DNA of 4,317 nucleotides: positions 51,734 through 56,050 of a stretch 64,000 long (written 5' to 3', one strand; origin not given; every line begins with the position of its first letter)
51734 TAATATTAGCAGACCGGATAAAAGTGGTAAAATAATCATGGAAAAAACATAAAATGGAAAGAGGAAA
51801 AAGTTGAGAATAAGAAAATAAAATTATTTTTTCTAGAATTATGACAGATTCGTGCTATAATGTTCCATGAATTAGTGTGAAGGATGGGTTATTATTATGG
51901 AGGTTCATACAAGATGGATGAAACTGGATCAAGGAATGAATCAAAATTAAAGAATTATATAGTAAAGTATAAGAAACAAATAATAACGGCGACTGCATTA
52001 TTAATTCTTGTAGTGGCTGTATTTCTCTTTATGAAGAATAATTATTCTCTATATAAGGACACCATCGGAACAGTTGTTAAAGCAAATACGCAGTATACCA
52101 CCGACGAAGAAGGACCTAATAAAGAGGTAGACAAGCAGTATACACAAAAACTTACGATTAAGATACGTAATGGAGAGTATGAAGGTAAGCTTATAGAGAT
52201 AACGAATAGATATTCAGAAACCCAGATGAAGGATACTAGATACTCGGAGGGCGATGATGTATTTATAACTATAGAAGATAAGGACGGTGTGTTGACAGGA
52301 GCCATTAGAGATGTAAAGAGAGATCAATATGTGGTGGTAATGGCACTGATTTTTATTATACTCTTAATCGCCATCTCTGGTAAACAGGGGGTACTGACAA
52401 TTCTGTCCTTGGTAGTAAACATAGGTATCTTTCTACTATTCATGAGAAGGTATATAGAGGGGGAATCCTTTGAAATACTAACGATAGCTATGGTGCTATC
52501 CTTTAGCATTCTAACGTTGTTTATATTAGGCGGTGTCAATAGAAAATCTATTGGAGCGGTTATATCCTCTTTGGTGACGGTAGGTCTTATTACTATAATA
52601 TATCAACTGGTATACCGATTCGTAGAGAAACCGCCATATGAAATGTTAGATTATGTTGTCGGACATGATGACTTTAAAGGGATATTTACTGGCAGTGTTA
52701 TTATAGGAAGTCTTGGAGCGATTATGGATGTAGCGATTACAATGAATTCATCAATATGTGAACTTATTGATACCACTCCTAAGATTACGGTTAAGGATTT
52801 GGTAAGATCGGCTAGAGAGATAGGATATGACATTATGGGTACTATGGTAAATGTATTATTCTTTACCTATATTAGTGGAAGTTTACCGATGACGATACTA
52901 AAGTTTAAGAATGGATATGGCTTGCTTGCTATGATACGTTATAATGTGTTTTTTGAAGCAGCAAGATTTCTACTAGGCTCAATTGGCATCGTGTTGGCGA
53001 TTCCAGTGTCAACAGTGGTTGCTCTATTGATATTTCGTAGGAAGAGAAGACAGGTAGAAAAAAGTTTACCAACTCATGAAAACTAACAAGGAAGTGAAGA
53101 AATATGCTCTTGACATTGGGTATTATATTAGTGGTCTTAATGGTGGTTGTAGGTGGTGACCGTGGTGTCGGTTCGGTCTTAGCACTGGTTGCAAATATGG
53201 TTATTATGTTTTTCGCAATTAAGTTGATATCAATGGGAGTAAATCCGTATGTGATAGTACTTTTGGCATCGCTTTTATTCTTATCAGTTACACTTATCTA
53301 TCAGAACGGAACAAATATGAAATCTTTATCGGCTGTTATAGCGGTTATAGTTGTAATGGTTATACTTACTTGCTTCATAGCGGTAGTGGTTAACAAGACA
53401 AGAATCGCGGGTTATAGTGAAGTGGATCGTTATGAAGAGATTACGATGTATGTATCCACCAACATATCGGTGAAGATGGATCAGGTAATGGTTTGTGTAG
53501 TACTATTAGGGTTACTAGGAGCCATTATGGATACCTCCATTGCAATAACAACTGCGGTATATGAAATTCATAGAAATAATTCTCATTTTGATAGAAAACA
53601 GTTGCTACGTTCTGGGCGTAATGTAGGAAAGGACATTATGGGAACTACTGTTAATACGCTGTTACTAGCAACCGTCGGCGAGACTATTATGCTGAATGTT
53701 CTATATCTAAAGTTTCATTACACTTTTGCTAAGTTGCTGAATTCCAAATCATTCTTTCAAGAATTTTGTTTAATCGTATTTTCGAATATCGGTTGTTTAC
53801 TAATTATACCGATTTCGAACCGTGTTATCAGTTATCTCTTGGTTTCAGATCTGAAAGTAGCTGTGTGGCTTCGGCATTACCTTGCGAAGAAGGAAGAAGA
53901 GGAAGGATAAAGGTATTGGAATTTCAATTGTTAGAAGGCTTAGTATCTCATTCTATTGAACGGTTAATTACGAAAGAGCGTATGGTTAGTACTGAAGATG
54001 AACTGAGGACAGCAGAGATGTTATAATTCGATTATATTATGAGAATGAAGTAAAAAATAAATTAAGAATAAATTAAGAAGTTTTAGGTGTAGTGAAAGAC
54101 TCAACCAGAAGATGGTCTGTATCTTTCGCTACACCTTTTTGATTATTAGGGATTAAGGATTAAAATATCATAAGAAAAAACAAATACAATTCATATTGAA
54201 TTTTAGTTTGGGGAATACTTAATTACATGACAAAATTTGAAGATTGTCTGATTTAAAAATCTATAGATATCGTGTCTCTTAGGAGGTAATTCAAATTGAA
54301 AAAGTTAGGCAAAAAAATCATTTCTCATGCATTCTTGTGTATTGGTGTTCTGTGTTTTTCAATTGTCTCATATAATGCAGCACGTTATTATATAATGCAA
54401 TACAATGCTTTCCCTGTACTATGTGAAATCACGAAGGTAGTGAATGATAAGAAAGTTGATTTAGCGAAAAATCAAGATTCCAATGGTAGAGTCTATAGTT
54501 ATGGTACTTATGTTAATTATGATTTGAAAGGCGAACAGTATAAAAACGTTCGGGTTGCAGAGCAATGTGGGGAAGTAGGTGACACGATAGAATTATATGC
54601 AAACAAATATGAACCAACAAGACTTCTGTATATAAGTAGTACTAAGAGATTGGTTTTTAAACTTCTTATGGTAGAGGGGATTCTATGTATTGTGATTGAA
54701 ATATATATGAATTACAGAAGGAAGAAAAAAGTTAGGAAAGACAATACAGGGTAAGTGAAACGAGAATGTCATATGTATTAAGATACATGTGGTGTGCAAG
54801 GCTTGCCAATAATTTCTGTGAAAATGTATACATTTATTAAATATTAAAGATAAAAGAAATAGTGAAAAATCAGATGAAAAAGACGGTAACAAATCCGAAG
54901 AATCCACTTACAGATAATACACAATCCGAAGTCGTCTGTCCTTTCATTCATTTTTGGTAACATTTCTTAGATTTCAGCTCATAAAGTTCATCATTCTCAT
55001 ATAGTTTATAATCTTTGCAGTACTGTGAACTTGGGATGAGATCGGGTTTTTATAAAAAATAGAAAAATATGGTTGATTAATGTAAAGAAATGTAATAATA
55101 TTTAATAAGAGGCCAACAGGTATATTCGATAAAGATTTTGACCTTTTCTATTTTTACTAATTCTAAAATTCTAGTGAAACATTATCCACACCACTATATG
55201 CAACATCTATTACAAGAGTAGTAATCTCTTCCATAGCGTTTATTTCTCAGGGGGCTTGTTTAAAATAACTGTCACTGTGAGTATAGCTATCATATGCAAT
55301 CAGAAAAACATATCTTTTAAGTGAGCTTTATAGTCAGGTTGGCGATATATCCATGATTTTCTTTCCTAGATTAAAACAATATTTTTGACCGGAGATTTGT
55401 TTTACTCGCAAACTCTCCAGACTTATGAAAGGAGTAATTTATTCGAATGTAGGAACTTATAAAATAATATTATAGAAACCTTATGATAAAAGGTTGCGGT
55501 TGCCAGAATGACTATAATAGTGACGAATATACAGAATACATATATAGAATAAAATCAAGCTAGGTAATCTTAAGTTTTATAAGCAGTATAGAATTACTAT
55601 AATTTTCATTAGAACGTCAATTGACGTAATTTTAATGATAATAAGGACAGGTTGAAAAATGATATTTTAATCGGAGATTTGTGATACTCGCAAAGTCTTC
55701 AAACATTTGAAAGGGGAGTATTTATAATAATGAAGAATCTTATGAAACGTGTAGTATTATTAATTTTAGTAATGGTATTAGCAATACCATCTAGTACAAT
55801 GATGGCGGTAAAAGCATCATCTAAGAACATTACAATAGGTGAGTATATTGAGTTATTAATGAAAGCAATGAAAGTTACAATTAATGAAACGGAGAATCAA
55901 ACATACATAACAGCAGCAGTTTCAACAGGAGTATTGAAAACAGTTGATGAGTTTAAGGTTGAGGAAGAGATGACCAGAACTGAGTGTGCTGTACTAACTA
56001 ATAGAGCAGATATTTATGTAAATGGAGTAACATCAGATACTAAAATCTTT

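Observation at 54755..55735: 975-bp ORF-free leader with a duplicated 5'-UTR/start module, an ATG-TAG start-stop and a 14-bp perfect palindrome upstream of the secreted-protein operon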

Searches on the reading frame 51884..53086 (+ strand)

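Call 9: search_protein_families(library=pfam, proteins=[window:51884-53086:+])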
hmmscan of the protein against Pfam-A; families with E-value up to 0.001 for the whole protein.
window:51884-53086:+ (400 aa): 1 family
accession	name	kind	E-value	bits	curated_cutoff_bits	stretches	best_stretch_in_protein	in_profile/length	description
PF07907.16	YibE_F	-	3.6e-59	200.6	27.2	1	151-380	2-239/241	YibE/F-like protein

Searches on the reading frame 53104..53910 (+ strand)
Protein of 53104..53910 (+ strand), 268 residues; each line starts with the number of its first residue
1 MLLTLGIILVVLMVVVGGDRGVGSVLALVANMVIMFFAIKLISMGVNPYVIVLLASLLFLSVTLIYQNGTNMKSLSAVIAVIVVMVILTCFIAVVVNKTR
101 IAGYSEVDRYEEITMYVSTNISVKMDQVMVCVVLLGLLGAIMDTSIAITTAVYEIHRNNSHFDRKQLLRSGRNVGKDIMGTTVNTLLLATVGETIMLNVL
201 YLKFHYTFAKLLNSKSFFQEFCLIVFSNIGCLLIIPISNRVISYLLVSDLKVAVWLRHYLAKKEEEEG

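Call 9: search_protein_families(library=pfam, proteins=[window:53104-53910:+])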
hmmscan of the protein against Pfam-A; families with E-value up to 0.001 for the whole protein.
window:53104-53910:+ (268 aa): 1 family
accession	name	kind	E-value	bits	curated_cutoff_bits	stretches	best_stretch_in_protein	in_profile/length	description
PF07907.16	YibE_F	-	3.7e-62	210.4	27.2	1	3-241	2-238/241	YibE/F-like protein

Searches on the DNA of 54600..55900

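Call 4: search_rna_families(source=window, start=54600, end=55900, threshold=evalue, max_evalue=10, show_alignments=3)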
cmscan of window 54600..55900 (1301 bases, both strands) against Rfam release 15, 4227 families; matches with E-value up to 10: 1.
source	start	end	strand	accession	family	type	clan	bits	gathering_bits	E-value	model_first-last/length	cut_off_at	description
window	54975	55030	-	RF01414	Dicty_Class_I_RNA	Gene;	-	18.2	41.5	2.8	1-56/56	no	Class I RNA from Dictyostelium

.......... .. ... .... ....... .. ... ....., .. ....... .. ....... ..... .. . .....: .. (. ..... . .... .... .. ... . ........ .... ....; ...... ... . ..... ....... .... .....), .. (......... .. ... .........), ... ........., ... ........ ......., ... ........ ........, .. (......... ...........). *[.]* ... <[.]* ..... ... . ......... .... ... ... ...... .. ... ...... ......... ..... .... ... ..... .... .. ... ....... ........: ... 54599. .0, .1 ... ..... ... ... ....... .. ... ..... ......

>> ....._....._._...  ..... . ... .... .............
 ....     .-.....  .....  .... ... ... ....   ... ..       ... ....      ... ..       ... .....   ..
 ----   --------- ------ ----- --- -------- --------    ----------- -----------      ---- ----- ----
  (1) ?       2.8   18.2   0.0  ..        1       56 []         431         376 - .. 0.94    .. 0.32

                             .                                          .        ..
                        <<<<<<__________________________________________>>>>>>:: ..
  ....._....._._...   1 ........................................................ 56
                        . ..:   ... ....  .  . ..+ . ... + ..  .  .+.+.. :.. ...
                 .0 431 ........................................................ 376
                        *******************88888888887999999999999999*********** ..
